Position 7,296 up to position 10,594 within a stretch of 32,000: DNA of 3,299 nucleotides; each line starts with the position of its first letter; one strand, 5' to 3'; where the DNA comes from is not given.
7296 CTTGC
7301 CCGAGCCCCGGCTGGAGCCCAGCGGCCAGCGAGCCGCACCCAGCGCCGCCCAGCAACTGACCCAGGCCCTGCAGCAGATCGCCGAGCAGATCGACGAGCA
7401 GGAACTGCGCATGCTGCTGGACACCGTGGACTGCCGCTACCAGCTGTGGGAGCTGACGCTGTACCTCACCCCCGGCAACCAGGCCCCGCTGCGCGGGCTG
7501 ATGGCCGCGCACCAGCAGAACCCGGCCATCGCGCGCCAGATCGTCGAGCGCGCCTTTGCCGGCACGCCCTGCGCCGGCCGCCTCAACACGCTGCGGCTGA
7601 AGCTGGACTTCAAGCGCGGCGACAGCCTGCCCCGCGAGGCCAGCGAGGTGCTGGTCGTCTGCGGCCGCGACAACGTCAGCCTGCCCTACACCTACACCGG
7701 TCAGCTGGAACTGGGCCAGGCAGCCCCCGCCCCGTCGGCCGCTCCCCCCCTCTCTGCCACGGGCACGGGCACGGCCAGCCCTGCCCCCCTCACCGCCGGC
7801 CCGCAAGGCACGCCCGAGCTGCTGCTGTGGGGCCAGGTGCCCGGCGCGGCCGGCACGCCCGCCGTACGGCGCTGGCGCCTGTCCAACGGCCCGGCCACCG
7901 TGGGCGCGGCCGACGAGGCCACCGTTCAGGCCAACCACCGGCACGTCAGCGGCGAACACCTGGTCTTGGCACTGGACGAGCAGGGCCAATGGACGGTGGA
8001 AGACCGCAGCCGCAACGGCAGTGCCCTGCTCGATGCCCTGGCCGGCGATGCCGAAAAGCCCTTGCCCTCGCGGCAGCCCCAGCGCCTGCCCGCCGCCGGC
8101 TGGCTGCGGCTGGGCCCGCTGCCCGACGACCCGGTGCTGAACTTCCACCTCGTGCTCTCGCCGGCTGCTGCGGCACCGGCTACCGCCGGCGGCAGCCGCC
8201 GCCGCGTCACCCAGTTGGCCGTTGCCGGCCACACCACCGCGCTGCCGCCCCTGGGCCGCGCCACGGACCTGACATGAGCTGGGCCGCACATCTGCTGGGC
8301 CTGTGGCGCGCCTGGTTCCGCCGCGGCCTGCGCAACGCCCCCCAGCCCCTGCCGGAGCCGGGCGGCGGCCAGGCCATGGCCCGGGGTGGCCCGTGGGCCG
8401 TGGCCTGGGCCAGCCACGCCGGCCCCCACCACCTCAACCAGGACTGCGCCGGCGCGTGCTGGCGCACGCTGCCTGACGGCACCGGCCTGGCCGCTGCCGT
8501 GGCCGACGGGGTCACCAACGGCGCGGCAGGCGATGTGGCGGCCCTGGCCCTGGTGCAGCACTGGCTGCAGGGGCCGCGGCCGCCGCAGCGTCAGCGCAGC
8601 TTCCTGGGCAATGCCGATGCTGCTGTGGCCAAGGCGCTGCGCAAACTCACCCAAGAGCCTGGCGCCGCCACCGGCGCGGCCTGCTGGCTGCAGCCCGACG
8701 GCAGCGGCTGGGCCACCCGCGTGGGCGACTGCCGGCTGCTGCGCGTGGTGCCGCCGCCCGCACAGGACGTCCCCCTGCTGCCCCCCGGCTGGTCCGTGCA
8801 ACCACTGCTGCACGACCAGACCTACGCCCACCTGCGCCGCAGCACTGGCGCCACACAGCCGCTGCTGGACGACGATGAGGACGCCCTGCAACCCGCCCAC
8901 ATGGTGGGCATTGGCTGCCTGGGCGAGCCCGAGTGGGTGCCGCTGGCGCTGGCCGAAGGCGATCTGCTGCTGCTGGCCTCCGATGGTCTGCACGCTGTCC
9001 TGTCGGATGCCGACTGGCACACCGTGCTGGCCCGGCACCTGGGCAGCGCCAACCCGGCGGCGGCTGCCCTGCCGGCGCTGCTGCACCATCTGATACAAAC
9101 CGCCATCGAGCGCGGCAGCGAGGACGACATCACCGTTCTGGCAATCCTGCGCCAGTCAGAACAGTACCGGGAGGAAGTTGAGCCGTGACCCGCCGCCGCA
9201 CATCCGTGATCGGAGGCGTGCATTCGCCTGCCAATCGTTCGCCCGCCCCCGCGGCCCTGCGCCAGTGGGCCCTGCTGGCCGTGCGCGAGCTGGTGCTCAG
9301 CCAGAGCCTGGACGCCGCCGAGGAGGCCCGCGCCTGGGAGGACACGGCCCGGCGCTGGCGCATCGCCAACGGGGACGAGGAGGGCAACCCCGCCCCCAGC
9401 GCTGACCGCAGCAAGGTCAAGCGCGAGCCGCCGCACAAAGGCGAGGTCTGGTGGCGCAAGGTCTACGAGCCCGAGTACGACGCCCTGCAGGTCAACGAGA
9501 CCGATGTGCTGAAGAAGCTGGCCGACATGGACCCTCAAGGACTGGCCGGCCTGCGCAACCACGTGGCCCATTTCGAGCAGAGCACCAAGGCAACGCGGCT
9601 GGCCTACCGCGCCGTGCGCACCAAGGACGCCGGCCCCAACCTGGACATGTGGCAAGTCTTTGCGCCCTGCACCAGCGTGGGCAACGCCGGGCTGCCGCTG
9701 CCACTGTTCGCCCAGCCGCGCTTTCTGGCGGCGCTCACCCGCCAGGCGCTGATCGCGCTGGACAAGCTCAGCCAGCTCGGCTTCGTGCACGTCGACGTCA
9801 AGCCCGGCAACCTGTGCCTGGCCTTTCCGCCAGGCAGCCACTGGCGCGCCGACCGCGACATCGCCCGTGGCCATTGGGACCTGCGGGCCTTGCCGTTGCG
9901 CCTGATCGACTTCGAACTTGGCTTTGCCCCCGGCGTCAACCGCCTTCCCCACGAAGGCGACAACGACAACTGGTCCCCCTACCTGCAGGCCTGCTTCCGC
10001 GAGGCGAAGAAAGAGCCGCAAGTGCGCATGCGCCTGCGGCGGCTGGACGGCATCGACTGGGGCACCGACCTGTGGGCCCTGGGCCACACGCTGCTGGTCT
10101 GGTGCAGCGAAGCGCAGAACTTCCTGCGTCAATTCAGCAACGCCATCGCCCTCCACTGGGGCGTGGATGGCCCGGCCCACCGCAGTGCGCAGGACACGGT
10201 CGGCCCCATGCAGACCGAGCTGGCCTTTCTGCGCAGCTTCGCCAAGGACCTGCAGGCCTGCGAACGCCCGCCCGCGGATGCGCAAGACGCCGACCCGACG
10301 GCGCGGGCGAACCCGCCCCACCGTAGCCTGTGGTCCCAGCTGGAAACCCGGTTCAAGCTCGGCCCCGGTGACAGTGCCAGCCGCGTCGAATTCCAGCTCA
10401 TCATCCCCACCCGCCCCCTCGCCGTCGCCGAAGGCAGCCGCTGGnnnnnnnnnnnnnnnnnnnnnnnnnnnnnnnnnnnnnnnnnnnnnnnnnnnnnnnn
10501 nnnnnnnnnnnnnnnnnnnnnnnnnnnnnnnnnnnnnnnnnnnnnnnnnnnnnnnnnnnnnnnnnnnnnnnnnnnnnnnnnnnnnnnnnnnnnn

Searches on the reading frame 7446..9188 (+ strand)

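Call 5: search_protein_families(library=pfam, proteins=[window:7446-9188:+], max_evalue=0.01)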
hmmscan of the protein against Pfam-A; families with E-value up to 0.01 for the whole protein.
window:7446-9188:+ (580 aa): 2 families
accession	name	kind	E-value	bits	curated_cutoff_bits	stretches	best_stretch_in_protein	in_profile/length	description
PF07228.17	SpoIIE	-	1.9e-06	28.4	25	1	482-567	99-189/192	Stage II sporulation protein E (SpoIIE)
PF13672.11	PP2C_2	-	4.2e-05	23.6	24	1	323-520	4-179/209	Protein phosphatase 2C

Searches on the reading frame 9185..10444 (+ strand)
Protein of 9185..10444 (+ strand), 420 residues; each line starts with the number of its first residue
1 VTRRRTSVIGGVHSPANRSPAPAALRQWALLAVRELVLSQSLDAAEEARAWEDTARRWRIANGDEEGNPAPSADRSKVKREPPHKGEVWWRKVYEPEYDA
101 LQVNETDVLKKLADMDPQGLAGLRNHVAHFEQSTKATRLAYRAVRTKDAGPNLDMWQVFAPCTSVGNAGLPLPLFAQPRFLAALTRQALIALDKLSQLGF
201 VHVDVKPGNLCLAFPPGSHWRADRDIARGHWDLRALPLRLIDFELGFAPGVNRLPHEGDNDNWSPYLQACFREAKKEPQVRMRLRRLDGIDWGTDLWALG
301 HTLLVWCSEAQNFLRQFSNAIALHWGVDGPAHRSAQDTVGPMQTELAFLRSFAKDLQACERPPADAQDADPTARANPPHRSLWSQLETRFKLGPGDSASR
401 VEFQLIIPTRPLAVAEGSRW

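Call 61: predict_structure(alignment_id=A8)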
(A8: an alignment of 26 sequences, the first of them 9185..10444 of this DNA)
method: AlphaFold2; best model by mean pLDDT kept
length: 420 residues; sequences in the alignment: 26
mean_pLDDT: 86.7   pTM: 0.89
mean pLDDT of the five models: 86.7, 86.6, 86.1, 85.9, 85.1
residues with pLDDT >= 90: 237; 70-90: 140; 50-70: 22; < 50: 21
segments of 3 or more residues with pLDDT < 50: 1-5, 12-14, 134-139, 414-420
pLDDT, mean of each block of 10 residues (from residue 1): 48 55 90 91 87 91 83 80 85 89 90 85 81 50 81 91 93 96 97 94 94 83 88 92 91 85 95 94 92 97 98 95 91 94 98 98 93 91 96 83 90 43
secondary structure, 60 per line:
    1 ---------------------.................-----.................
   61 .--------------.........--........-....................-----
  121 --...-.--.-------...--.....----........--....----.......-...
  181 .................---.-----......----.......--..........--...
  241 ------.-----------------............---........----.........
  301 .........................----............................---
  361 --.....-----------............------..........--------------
elements in order: H22-38 H44-61 E76-84 E87-94 H96-115 E143-147 H153-159 E162-165 E170-173 H178-197 E210-212 E220-223 E226-232 E238-240 H265-276 H280-287 H292-325 H330-357 H363-367 H379-390 E400-406

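Call 64: fold_search(model_id=the predicted structure, library=pdb)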
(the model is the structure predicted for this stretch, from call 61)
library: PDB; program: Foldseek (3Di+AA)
matches with E <= 10: 1896; with E <= 0.001: 1401
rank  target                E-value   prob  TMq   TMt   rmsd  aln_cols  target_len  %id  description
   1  9fmp_A                1.4e-07  1.00  0.35  0.40  15.7       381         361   19  Crystal structure of phosphorylated C. merolae LAMMER-like dual specificity kinase (CmLIK) kinase domain in complex wi (released 2025-06-18)
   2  4ian_A                2.5e-07  1.00  0.42  0.54  12.0       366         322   13  Crystal Structure of apo Human PRPF4B kinase domain (released 2013-08-28)
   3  9fmo                  3.9e-07  1.00  0.35  0.40  15.6       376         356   18  Crystal structure of C. merolae LAMMER-like dual specificity kinase (CmLIK) kinase domain (released 2025-06-18)
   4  4ijp_B                5.0e-07  1.00  0.39  0.48  12.7       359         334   14  Crystal Structure of Human PRPF4B kinase domain in complex with 4-{5-[(2-Chloro-pyridin-4-ylmethyl)-carbamoyl]-thiophe (released 2013-08-28)
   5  4ijp_A                5.5e-07  1.00  0.41  0.50  12.4       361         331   13  Crystal Structure of Human PRPF4B kinase domain in complex with 4-{5-[(2-Chloro-pyridin-4-ylmethyl)-carbamoyl]-thiophe (released 2013-08-28)
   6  6pjj_A                5.8e-07  1.00  0.40  0.51  12.9       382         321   13  Human PRPF4B bound to benzothiophene inhibitor 224 (released 2019-08-28)
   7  6pk6                  1.2e-06  1.00  0.40  0.49  12.6       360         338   14  Human PRPF4B bound to benzothiophene inhibitor 329 (released 2019-08-28)
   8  4ian_B                1.3e-06  1.00  0.41  0.52  12.4       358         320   13  Crystal Structure of apo Human PRPF4B kinase domain (released 2013-08-28)
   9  4ifc_A                1.3e-06  1.00  0.39  0.48  13.4       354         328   15  Crystal Structure of ADP-bound Human PRPF4B kinase domain (released 2013-08-28)
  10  6pjj_B                1.3e-06  1.00  0.40  0.50  12.7       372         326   14  Human PRPF4B bound to benzothiophene inhibitor 224 (released 2019-08-28)
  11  6xdf_B                1.4e-06  1.00  0.37  0.39  10.9       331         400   14  Crystal structure of IRE1a in complex with G-4100 (released 2021-04-21)
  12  4iir_A                1.5e-06  1.00  0.37  0.46  14.0       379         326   13  Crystal Structure of AMPPNP-bound Human PRPF4B kinase domain (released 2013-08-28)
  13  7xzr_B                1.6e-06  1.00  0.34  0.46  14.4       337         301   14  Crystal structure of TNIK-AMPPNP-thiopeptide TP15 complex (released 2022-10-26)
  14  8xq0_A                1.9e-06  1.00  0.37  0.55  10.7       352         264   12  Crystal structure of spleen tyrosine kinase(SYK)in complex with SKI-G-1653 (released 2025-01-15)
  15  2vag                  2.0e-06  1.00  0.43  0.53  11.6       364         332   13  Crystal structure of di-phosphorylated human CLK1 in complex with a novel substituted indole inhibitor (released 2007-10-09)
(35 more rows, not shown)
